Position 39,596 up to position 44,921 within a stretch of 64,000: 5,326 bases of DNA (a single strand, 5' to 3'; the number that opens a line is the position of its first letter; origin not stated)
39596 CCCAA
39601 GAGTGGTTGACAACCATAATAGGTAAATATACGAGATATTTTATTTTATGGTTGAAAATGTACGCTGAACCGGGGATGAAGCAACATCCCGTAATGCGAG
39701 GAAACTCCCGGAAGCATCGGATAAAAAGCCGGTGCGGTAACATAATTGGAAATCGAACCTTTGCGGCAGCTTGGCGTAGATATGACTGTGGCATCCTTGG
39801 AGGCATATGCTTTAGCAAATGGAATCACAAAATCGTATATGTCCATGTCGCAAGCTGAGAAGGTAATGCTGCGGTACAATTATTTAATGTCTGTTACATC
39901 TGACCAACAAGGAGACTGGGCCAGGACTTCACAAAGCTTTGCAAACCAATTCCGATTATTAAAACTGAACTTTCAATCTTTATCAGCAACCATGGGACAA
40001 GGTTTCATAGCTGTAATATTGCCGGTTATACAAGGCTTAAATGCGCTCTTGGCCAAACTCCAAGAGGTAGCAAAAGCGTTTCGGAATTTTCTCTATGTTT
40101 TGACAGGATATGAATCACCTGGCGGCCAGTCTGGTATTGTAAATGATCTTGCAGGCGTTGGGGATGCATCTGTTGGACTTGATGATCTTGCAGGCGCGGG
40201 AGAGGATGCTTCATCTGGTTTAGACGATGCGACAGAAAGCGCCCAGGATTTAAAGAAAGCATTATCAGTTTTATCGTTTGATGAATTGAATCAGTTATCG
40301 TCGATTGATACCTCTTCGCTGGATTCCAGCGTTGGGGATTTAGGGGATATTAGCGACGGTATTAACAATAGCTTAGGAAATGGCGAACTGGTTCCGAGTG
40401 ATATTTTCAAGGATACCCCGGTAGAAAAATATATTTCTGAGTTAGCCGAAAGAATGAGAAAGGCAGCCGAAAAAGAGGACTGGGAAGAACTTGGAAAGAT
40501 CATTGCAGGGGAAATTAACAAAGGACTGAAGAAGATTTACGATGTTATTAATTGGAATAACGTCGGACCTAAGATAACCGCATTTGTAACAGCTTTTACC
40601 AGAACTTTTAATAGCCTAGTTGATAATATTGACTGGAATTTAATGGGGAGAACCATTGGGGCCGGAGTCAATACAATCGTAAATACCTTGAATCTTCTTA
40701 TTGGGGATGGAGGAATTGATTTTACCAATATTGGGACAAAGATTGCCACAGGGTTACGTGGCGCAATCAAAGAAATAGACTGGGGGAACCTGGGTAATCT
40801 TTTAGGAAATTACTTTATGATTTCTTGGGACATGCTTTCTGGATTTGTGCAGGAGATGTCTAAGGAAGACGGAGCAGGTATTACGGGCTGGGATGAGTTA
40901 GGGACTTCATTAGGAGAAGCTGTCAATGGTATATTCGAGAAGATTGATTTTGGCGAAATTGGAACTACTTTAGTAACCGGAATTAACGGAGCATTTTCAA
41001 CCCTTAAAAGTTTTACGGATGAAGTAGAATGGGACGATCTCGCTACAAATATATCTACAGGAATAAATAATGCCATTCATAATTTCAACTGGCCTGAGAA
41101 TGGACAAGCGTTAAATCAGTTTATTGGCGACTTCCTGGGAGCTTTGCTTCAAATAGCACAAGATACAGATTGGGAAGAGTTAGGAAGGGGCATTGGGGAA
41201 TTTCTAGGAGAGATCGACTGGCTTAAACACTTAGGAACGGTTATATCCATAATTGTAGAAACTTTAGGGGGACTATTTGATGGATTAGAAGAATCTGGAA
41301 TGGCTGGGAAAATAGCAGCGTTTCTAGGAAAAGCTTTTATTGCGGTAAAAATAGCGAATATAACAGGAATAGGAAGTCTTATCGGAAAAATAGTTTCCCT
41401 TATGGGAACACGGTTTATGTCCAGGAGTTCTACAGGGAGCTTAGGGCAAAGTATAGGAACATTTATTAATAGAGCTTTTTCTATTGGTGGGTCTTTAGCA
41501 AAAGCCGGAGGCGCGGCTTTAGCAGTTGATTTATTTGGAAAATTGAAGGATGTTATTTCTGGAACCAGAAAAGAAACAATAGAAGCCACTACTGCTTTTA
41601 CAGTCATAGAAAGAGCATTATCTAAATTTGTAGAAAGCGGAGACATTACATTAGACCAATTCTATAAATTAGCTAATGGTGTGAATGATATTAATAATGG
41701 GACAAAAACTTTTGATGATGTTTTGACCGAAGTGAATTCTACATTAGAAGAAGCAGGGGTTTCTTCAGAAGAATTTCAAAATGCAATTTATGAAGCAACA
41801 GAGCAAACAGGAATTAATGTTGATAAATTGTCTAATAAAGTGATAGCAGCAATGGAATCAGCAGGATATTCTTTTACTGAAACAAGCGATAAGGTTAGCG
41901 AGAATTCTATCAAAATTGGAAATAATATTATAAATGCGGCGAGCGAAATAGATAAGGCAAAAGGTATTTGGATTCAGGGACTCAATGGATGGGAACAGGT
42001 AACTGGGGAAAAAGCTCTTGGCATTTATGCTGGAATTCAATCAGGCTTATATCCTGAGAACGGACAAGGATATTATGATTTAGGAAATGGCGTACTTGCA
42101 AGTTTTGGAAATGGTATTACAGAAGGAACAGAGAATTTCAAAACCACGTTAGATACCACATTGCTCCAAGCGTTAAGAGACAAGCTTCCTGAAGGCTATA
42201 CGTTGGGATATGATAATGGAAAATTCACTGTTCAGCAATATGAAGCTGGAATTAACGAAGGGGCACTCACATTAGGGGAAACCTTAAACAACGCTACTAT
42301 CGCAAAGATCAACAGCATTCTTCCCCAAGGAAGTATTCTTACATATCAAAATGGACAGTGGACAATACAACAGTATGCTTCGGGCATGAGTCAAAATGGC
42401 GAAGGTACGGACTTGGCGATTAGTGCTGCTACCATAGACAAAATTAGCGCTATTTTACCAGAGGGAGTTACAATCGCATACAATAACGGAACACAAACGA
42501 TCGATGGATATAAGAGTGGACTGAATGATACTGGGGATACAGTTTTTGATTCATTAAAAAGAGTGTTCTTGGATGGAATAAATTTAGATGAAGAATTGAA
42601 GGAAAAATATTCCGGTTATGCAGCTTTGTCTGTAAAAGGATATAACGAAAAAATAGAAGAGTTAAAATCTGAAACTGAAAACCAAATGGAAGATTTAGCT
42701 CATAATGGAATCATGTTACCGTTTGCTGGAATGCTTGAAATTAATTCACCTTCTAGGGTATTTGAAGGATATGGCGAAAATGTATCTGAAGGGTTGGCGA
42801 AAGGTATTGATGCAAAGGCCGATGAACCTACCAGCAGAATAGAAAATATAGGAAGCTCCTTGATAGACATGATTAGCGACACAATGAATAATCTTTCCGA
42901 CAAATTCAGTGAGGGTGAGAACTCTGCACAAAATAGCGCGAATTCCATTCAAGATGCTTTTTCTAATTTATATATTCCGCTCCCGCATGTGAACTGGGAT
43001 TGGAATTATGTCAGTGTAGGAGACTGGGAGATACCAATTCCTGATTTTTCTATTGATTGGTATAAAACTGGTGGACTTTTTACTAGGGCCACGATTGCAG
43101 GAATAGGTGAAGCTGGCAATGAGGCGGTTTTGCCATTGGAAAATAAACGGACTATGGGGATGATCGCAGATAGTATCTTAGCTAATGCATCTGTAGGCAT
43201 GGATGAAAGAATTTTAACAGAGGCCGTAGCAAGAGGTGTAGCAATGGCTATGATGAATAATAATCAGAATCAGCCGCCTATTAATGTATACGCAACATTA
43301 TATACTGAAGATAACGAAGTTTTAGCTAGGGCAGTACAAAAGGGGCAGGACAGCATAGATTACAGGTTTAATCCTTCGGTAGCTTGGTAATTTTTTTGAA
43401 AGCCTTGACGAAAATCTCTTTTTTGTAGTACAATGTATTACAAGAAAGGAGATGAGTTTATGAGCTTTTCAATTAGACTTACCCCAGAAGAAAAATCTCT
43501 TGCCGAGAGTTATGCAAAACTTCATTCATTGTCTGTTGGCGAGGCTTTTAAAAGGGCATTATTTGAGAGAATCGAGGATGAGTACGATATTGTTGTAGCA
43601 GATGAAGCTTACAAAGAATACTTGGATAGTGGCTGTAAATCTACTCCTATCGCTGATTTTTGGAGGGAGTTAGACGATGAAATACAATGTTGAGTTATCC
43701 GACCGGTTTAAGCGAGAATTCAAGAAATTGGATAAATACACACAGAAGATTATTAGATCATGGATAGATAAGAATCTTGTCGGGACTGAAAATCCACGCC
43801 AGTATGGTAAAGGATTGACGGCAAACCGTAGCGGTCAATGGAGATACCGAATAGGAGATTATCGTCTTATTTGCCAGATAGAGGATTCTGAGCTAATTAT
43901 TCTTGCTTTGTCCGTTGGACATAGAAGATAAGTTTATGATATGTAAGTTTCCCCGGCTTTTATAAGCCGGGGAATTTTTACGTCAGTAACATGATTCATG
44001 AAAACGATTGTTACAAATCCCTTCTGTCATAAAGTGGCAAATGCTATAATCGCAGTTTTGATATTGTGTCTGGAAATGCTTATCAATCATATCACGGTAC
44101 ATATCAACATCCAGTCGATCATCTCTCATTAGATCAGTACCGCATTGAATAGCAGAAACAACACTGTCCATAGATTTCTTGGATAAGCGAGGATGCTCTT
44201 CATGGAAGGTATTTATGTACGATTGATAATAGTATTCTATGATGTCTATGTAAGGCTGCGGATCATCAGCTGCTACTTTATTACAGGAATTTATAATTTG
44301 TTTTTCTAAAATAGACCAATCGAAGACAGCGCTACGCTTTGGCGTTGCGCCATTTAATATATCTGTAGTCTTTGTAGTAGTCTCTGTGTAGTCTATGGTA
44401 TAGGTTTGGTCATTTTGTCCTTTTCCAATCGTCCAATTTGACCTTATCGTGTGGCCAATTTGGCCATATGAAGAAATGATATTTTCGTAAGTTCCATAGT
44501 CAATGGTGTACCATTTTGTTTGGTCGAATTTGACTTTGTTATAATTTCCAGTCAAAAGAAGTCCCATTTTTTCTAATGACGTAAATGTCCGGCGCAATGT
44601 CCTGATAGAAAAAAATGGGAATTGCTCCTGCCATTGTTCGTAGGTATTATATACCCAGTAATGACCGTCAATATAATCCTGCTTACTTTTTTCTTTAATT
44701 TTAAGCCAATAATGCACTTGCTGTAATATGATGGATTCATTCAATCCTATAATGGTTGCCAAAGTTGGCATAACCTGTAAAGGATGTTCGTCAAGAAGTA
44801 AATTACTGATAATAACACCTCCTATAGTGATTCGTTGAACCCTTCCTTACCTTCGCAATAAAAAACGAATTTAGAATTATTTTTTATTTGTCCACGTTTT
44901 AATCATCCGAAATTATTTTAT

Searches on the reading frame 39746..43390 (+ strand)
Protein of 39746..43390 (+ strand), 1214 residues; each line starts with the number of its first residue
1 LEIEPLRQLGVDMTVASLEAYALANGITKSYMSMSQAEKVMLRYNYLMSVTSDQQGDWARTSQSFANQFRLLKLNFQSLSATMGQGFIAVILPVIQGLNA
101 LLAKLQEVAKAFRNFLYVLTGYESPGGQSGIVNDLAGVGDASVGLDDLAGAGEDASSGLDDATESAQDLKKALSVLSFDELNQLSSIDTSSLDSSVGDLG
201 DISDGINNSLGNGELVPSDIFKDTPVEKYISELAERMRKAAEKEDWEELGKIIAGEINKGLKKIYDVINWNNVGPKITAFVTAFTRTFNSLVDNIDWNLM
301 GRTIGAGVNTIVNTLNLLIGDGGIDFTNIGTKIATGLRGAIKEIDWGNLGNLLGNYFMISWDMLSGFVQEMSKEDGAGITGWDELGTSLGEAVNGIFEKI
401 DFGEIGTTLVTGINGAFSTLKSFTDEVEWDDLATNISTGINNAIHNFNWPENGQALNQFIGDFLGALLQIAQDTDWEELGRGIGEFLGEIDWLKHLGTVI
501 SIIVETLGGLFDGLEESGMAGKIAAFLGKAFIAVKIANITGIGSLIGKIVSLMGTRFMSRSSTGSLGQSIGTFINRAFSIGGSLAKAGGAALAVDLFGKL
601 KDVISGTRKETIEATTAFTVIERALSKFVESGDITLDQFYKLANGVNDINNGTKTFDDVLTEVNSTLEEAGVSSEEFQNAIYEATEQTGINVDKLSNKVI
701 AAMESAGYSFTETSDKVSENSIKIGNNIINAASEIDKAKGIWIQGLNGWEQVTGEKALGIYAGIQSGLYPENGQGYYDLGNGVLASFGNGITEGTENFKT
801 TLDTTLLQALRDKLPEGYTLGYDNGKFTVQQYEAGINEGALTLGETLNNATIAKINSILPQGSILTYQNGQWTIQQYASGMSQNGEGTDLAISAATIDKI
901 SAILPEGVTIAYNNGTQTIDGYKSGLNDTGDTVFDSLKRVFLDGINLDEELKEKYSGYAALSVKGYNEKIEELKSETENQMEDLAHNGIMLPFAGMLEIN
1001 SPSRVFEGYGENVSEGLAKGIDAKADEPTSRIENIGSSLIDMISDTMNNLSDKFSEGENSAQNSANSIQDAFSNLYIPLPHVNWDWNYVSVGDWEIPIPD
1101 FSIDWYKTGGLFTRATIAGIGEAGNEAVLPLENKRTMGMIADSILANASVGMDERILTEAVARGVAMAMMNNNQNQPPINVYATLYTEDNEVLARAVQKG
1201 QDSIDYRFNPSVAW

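Call 15: search_protein_families(library=phrogs, proteins=[window:39746-43390:+], max_evalue=0.001)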
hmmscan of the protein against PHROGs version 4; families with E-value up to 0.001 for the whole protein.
window:39746-43390:+ (1214 aa): 14 families
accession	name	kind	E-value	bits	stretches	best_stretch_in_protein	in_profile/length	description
phrog_28918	-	unknown function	0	2304.6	1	2-1214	134-1445/1445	-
phrog_1535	-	tail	1.6e-68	232.9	2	2-767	290-1049/1152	tail length tape measure protein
phrog_17020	-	unknown function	2e-12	48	1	1029-1147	179-301/353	-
phrog_4372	-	tail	8.6e-12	44.3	1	777-1058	1328-1576/1681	tail length tape measure protein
phrog_1686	-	tail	1.2e-10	40.9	1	866-1067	795-1000/1224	tail length tape measure protein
phrog_8462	-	tail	2.9e-09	37.2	1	886-1072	420-543/672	tail length tape measure protein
phrog_28958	-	unknown function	5.9e-07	30.3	1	1077-1147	102-180/295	-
phrog_5493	-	tail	1.3e-06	28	1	893-1061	888-1047/1102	tail length tape measure protein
phrog_11489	-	unknown function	2.7e-06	26.7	1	1103-1141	1168-1206/1717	-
phrog_1204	-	tail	4.3e-06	25.9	1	997-1049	1332-1381/1483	tail protein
phrog_25849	-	unknown function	5.1e-05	23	1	992-1079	314-390/544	-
phrog_5448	-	tail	0.00014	19.9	1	966-1027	1939-2000/3103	tail length tape measure protein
phrog_5690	-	unknown function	0.00076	19.2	0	993-1026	732-765/907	-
phrog_7025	-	tail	0.00089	17.3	1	4-117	944-1061/2880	tail length tape measure protein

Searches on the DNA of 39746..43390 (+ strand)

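Call 17: search_dna_similar(query=window:39746-43390:+, collection=phages, mode=near, max_rows=20)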
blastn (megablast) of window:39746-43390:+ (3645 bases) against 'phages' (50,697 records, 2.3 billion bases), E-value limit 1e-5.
No match.

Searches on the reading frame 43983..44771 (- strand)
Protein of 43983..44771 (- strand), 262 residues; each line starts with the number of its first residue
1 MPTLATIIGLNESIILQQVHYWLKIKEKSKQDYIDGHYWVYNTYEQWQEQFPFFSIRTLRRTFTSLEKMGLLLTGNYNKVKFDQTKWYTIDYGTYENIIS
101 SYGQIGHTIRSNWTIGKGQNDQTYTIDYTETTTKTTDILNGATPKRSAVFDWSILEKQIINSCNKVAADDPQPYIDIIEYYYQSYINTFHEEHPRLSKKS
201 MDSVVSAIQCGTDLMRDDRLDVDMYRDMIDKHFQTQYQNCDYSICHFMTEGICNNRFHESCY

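Call 15: search_protein_families(library=phrogs, proteins=[window:43983-44771:-], max_evalue=0.001)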
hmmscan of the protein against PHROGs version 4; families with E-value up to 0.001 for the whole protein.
window:43983-44771:- (262 aa): 5 families
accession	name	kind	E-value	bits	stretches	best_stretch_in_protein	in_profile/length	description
phrog_6493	-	DNA, RNA and nucleotide metabolism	8.3e-44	150.9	1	2-137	16-149/261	DnaD-like helicase loader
phrog_11233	-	DNA, RNA and nucleotide metabolism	3e-29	103.4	1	4-91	10-97/297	replication initiation protein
phrog_428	-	DNA, RNA and nucleotide metabolism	1.1e-27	98.3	1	3-258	96-305/455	replication initiation protein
phrog_270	-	DNA, RNA and nucleotide metabolism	4e-10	40.6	1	32-128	58-139/383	replication initiation protein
phrog_678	-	DNA, RNA and nucleotide metabolism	1.8e-08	35.3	1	27-156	80-218/346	replication initiation O-like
